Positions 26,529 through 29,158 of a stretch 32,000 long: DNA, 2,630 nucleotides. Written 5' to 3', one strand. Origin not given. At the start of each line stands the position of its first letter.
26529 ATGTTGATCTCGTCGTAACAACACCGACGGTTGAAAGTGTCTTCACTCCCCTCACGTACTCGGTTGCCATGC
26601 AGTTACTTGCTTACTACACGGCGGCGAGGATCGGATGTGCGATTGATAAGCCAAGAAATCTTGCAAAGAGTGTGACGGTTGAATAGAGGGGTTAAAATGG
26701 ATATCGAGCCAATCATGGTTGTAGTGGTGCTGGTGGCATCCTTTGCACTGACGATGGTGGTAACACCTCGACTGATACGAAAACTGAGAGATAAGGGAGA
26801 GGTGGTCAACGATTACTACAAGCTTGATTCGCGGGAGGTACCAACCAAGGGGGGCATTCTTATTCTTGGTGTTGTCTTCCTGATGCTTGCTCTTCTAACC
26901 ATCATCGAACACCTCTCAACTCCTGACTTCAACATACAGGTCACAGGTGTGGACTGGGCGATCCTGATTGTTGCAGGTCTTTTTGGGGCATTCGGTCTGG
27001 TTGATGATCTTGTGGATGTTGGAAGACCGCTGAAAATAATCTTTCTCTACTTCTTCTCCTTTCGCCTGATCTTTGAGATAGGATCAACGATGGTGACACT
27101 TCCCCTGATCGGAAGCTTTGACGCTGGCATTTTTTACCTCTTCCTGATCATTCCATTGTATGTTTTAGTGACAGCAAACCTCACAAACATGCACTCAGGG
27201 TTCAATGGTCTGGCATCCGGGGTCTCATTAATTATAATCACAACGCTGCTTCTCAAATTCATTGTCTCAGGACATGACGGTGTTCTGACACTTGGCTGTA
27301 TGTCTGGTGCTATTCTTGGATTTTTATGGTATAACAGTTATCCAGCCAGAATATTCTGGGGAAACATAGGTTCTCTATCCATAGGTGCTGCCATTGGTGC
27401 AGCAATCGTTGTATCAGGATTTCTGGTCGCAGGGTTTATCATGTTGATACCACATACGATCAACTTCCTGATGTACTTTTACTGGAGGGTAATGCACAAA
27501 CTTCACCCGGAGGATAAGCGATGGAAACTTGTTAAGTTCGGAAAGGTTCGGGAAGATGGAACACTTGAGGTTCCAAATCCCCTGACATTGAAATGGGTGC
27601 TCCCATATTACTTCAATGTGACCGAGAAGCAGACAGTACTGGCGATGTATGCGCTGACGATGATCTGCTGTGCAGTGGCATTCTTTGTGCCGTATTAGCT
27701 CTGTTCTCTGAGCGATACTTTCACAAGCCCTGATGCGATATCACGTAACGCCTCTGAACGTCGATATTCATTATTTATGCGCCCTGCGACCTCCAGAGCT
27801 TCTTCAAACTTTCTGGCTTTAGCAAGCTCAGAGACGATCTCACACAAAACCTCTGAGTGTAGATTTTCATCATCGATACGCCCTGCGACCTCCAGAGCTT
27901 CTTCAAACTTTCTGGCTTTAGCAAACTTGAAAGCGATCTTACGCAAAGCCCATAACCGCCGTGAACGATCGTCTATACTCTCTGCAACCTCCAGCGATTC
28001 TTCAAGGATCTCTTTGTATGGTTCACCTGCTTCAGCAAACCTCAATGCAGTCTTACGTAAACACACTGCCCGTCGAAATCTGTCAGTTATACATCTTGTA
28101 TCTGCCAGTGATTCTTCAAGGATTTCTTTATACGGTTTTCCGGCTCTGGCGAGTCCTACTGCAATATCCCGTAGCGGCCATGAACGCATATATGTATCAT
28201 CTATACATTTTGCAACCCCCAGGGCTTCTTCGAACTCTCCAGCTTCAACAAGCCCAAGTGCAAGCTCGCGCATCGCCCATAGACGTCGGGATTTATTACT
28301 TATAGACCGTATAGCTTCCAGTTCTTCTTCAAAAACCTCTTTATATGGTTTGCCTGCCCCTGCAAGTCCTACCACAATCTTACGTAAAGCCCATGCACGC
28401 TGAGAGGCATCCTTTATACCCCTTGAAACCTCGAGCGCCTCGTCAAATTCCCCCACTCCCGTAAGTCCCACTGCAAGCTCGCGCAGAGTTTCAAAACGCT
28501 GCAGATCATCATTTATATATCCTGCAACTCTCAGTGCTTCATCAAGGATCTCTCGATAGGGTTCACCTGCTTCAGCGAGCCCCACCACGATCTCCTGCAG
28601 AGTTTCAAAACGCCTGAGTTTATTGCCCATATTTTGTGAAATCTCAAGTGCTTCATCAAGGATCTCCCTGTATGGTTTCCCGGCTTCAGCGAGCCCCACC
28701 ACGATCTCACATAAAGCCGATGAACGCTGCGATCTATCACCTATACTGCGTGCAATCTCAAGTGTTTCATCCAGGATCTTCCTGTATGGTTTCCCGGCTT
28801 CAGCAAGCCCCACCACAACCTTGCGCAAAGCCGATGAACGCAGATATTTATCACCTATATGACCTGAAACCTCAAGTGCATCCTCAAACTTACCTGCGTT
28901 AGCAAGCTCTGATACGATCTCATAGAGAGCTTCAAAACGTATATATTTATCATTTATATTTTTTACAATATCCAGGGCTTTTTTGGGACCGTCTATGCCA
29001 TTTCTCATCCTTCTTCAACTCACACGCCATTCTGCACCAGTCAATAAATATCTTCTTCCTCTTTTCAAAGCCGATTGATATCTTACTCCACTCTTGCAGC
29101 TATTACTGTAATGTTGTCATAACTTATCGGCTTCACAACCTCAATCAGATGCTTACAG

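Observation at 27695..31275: Uncharacterised three-gene cassette: PP2C phosphatase flanked by two paralogous 33/38-residue alpha-solenoid repeat proteins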

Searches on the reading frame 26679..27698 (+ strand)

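Call 13: search_protein_families(library=pfam, proteins=[window:26679-27698:+], max_evalue=0.00001)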
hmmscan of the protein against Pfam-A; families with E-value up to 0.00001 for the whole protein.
window:26679-27698:+ (339 aa): 1 family
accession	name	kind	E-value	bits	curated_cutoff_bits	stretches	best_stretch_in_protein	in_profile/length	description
PF00953.26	Glycos_transf_4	-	1.7e-26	93.5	27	1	94-246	3-159/160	Glycosyl transferase family 4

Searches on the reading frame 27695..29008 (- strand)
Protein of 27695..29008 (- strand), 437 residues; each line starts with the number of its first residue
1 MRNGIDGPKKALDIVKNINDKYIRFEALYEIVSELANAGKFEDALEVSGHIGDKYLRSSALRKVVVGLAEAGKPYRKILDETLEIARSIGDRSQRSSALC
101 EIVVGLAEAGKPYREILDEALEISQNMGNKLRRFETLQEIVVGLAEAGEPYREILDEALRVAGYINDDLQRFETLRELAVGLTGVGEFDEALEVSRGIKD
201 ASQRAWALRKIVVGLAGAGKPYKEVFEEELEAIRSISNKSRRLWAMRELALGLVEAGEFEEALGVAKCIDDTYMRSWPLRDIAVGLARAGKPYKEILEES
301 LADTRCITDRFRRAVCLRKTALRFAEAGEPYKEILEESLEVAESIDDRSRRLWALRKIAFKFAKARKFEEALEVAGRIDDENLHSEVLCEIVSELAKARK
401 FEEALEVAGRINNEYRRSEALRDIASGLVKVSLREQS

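Call 3: search_protein_families(library=pfam, proteins=[window:27695-29008:-], max_evalue=1)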
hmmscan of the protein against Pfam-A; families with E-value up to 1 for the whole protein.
window:27695-29008:- (437 aa): 18 families
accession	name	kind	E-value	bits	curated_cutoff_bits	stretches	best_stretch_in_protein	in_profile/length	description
PF24603.1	TPR_30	-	7.8e-10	39.5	29.7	0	391-425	11-45/100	Tetratricopeptide repeat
PF13424.12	TPR_12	-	1.1e-09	38.8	30.1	2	333-374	24-67/77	Tetratricopeptide repeat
PF24302.1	DUF7484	-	3.1e-05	23.9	27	0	134-178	223-267/270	Family of unknown function (DUF7484)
PF02744.22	GalP_UDP_tr_C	-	8.8e-05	22.7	29.2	1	42-82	108-148/165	Galactose-1-phosphate uridyl transferase, C-terminal domain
PF23300.3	HEAT_Nup120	-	9.4e-05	22.7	29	0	369-426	109-166/170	Nucleoporin Nup120, HEAT repeats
PF21845.1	DUF6904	-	0.00059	20.1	27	0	312-343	186-217/238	Domain of unknown function (DUF6904)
PF12921.12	ATP13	-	0.0016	18.8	26.7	0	384-418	52-86/114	Mitochondrial ATPase expression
PF17448.7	YqaH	-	0.0027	18.4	31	0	386-414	23-51/88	Uncharacterized YqaH-like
PF12110.13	Nup96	-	0.0064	16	25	0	32-87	226-285/295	Nuclear protein 96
PF00482.28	T2SSF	-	0.0073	16.7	25.2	0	364-416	11-56/125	Type II secretion system (T2SS), protein F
PF12535.13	Nudix_N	-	0.011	15.9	27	0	168-182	26-40/56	Hydrolase of X-linked nucleoside diphosphate N terminal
PF01535.26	PPR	-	0.034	14.8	25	0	362-374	10-22/31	PPR repeat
PF25779.1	Tubulin-bind_CPAP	-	0.079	13.7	22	0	280-301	5-26/66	CPAP, tubulin-binding region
PF18645.6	DUF5631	-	0.089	13.6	25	0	193-238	3-48/96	Family of unknown function (DUF5631)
PF04384.18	Fe-S_assembly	-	0.11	13.6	25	0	16-45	18-44/64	Iron-sulphur cluster assembly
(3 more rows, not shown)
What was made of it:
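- On TPR clan (Pfam TPR_30 PF24603 / TPR_12 PF13424): B: TPR_30 39.5, TPR_12 38.8 (call 3).
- Closest known: Pfam TPR_30. Same: Profile matches above the curated cut-offs (call 3).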

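Call 4: search_protein_families(library=ncbifam, proteins=[window:27695-29008:-], max_evalue=1)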
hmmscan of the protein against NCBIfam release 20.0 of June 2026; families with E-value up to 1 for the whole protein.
window:27695-29008:- (437 aa): 10 families
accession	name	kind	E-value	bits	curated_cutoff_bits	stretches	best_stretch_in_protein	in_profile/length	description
NF047373.1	BB0259_flg_lyt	exception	2.5e-06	26.6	234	1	315-413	286-387/705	flagellar assembly lytic transglycosylase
TIGR00756.2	PPR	repeat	8.1e-05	22.5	20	0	393-407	8-22/35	pentatricopeptide repeat protein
NF053720.1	NsdA_fam_reg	subfamily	0.00026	20.6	75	0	154-197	223-266/432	NsdA family TPR-like regulatory protein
NF040586.1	FxSxx_TPR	equivalog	0.0013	17.3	300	1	145-275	445-588/830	FxSxx-COOH system tetratricopeptide repeat protein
NF052415.1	T3SS_chap_SctY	equivalog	0.0033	17.9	70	0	240-268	37-65/106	type III secretion apparatus assembly chaperone SctY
TIGR02799.1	thio_ybgC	equivalog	0.011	16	141.35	1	333-407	33-106/126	tol-pal system-associated acyl-CoA thioesterase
NF010210.0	PRK13676.1-2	equivalog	0.048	13.8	223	0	122-176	31-84/117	YlbF/YmcA family competence regulator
TIGR03926.1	T7_EssB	equivalog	0.077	11.9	229.75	0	184-208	318-342/377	type VII secretion protein EssB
NF058541.1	SusR_regulator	equivalog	0.08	12.1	480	0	336-393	66-123/515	SusR family glycan utilization regulator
NF002620.0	PRK02277.1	subfamily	0.082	12.6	115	0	84-122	71-109/201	orotate phosphoribosyltransferase-like protein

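Call 51: search_protein_families(library=padloc, proteins=[window:27695-29008:-], max_evalue=0.01)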
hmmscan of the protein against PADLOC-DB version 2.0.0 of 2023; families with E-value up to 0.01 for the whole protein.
window:27695-29008:- (437 aa): 0 families
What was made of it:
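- On STAND NTPase-TPR conflict/defence systems: PADLOC gives nothing significant (call 51).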

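Call 84: predict_structure(protein=window:27695-29008:-)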
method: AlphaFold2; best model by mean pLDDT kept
length: 437 residues; sequences in the alignment: 1
mean_pLDDT: 92.3   pTM: 0.84
mean pLDDT of the five models: 92.3, 89.9, 87.8, 86.7, 86.4
residues with pLDDT >= 90: 352; 70-90: 78; 50-70: 2; < 50: 5
segments of 3 or more residues with pLDDT < 50: 1-5
pLDDT, mean of each block of 10 residues (from residue 1): 62 96 96 94 95 95 95 95 96 92 93 94 88 90 92 93 88 92 92 90 88 90 86 87 90 91 92 92 93 95 95 95 94 97 97 97 96 97 97 96 97 97 95 75
secondary structure, 60 per line:
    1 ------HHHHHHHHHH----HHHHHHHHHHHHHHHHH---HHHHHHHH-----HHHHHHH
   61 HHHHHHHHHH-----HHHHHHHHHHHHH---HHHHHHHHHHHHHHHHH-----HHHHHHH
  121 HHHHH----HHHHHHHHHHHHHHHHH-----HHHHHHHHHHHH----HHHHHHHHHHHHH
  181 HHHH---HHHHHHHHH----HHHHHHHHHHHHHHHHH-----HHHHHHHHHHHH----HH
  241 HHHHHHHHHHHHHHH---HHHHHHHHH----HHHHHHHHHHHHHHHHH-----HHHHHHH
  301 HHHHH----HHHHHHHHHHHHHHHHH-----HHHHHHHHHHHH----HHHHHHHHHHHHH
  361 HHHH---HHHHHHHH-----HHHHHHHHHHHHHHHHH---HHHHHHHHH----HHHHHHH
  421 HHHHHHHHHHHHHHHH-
elements in order: H7-16 H21-37 H41-48 H54-70 H76-88 H92-108 H114-125 H130-146 H152-163 H168-184 H188-196 H201-217 H223-234 H239-255 H259-267 H272-288 H294-305 H310-326 H332-343 H348-364 H368-375 H381-397 H401-409 H414-436

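Call 87: fold_search(model_id=the predicted structure, library=pdb)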
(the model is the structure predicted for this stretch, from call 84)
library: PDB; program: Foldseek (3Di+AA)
matches with E <= 10: 1255; with E <= 0.001: 49
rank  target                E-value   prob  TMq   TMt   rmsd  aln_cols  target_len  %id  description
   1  3zpj                  2.6e-07  1.00  0.30  0.36  20.3       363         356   20  Crystal structure of Ton1535 from Thermococcus onnurineus NA1 (released 2013-12-04)
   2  5i9g_C                1.8e-06  1.00  0.31  0.35  13.8       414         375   21  Crystal structure of designed pentatricopeptide repeat protein dPPR-U8C2 in complex with its target RNA U8C2 (released 2016-04-27)
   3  7rdr_A                5.9e-06  1.00  0.21  0.21  21.1       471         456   15  Circular tandem repeat protein with novel repeat topology and enhanced subunit contact surfaces (released 2021-09-01)
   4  6een_B                1.1e-05  1.00  0.27  0.34  12.7       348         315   24  Crystal structure of a designer Pentatrico Peptide RNA binding protein, bound to a complex RNA target and featuring an (released 2019-08-21)
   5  6een_D                1.2e-05  1.00  0.27  0.35  12.9       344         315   23  Crystal structure of a designer Pentatrico Peptide RNA binding protein, bound to a complex RNA target and featuring an (released 2019-08-21)
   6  5orq_A                1.4e-05  1.00  0.30  0.35  15.8       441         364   23  Crystal structure of designed cPPR-Telo1 in complex with ssDNA (released 2018-06-20)
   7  8ga7                  2.0e-05  0.93  0.11  0.10  27.0       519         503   16  Geometrically programmable nanomaterial construction using regularized protein building blocks (released 2024-03-13)
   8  6een_C                2.3e-05  1.00  0.27  0.35  12.9       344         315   23  Crystal structure of a designer Pentatrico Peptide RNA binding protein, bound to a complex RNA target and featuring an (released 2019-08-21)
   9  6een_A                2.9e-05  1.00  0.27  0.34  12.7       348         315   24  Crystal structure of a designer Pentatrico Peptide RNA binding protein, bound to a complex RNA target and featuring an (released 2019-08-21)
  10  6hc2_C                3.9e-05  1.00  0.26  0.30  15.9       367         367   16  Crystal structure of NuMA/LGN hetero-hexamers (released 2019-05-29)
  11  3sf4_B                4.4e-05  1.00  0.26  0.31  15.2       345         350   16  Crystal structure of the complex between the conserved cell polarity proteins Inscuteable and LGN (released 2011-11-23)
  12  5i9d_A                5.2e-05  1.00  0.29  0.34  14.6       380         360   23  Crystal structure of designed pentatricopeptide repeat protein dPPR-U8A2 in complex with its target RNA U8A2 (released 2016-04-27)
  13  4a1s_B                5.4e-05  1.00  0.25  0.30  15.6       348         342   16  Crystallographic structure of the Pins:Insc complex (released 2012-03-28)
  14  5a7d_H                5.9e-05  1.00  0.25  0.30  16.3       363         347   16  Tetrameric assembly of LGN with Inscuteable (released 2016-08-03)
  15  3sf4_C                7.0e-05  1.00  0.26  0.31  15.5       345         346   17  Crystal structure of the complex between the conserved cell polarity proteins Inscuteable and LGN (released 2011-11-23)
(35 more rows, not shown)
